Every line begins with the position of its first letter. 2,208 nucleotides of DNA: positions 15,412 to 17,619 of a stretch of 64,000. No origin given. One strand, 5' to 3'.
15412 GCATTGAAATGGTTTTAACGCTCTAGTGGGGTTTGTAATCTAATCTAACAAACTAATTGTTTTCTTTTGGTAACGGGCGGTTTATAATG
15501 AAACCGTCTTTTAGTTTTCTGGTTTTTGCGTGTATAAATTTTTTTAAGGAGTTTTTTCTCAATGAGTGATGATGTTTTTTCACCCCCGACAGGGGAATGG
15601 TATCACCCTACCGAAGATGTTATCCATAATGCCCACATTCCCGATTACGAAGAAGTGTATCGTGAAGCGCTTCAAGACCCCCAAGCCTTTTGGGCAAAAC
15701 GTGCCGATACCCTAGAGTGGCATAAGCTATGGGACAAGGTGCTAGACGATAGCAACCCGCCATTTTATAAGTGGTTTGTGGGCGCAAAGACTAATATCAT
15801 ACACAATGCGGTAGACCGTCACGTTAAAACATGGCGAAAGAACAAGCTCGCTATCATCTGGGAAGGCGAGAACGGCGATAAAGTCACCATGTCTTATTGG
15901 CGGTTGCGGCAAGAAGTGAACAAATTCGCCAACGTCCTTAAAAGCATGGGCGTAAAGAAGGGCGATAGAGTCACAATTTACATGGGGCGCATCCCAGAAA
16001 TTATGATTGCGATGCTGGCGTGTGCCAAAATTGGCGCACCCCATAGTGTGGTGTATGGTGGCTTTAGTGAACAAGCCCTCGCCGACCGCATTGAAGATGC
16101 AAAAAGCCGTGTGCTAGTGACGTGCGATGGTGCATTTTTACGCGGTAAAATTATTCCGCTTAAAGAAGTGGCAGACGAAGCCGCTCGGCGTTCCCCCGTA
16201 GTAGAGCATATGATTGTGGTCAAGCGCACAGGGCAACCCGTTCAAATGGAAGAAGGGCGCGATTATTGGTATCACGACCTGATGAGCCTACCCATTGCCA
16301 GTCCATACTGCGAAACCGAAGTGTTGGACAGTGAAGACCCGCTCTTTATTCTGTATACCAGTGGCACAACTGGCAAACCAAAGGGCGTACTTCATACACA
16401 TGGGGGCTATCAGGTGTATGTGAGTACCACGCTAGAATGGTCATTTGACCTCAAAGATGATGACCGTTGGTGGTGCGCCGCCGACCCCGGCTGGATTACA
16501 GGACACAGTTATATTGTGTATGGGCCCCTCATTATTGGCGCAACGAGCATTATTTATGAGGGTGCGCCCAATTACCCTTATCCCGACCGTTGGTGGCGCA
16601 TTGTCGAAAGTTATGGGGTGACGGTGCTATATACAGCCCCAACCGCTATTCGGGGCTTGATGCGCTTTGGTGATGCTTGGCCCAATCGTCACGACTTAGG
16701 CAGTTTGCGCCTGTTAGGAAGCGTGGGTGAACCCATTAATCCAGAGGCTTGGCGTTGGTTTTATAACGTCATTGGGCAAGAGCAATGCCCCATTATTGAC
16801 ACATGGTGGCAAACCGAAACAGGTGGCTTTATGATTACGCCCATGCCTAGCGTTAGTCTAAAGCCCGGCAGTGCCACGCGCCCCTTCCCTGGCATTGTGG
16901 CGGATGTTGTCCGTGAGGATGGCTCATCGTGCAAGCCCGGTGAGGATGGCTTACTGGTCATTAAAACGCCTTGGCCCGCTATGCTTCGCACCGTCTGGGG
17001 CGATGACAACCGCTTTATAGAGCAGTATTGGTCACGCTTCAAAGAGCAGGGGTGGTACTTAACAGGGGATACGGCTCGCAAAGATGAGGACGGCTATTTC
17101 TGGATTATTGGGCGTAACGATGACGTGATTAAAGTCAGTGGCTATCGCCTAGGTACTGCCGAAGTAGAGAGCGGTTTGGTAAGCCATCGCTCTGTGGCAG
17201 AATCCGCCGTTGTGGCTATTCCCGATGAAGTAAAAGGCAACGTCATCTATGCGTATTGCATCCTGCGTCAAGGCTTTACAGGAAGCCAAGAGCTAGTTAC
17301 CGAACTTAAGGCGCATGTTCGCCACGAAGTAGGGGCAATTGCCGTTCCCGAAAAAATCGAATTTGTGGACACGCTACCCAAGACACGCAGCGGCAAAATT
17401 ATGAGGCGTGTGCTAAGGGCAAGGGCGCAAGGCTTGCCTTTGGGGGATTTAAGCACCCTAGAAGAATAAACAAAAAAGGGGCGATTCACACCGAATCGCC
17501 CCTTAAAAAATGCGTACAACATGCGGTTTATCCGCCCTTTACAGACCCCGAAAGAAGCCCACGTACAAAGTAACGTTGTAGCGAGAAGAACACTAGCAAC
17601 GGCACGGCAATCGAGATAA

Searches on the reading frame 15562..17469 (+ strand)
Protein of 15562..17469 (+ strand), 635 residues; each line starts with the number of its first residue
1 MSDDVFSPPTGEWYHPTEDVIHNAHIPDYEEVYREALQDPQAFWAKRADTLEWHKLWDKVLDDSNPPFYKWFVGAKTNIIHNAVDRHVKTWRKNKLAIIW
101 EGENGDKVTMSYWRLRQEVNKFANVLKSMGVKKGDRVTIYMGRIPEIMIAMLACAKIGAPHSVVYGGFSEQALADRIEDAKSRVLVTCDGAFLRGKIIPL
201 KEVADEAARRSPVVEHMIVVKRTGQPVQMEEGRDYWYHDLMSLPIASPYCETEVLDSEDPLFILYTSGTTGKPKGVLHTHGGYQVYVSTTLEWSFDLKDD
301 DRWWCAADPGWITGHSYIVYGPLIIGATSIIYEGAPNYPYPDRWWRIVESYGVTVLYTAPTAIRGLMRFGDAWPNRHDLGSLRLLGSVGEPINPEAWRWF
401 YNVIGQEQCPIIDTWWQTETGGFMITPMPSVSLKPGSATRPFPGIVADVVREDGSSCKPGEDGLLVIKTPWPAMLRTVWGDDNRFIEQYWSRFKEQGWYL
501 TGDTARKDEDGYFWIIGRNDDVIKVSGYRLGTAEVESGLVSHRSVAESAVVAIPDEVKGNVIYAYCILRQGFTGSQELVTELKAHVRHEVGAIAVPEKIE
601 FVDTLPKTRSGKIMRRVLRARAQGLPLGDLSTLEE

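Call 71: search_protein_families(library=pfam, proteins=[window:15562-17469:+], max_evalue=0.00001)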
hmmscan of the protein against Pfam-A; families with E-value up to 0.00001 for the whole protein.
window:15562-17469:+ (635 aa): 3 families
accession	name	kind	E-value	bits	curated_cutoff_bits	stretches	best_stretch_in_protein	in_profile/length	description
PF00501.34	AMP-binding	-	1e-88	298.2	29.9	1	86-471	3-378/384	AMP-binding enzyme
PF13193.12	AMP-binding_C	-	1.5e-24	87.1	24.5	1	534-612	1-76/76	AMP-binding enzyme C-terminal domain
PF16177.11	ACAS_N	-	1.7e-22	79.4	27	1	29-83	1-55/55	Acetyl-coenzyme A synthetase N-terminus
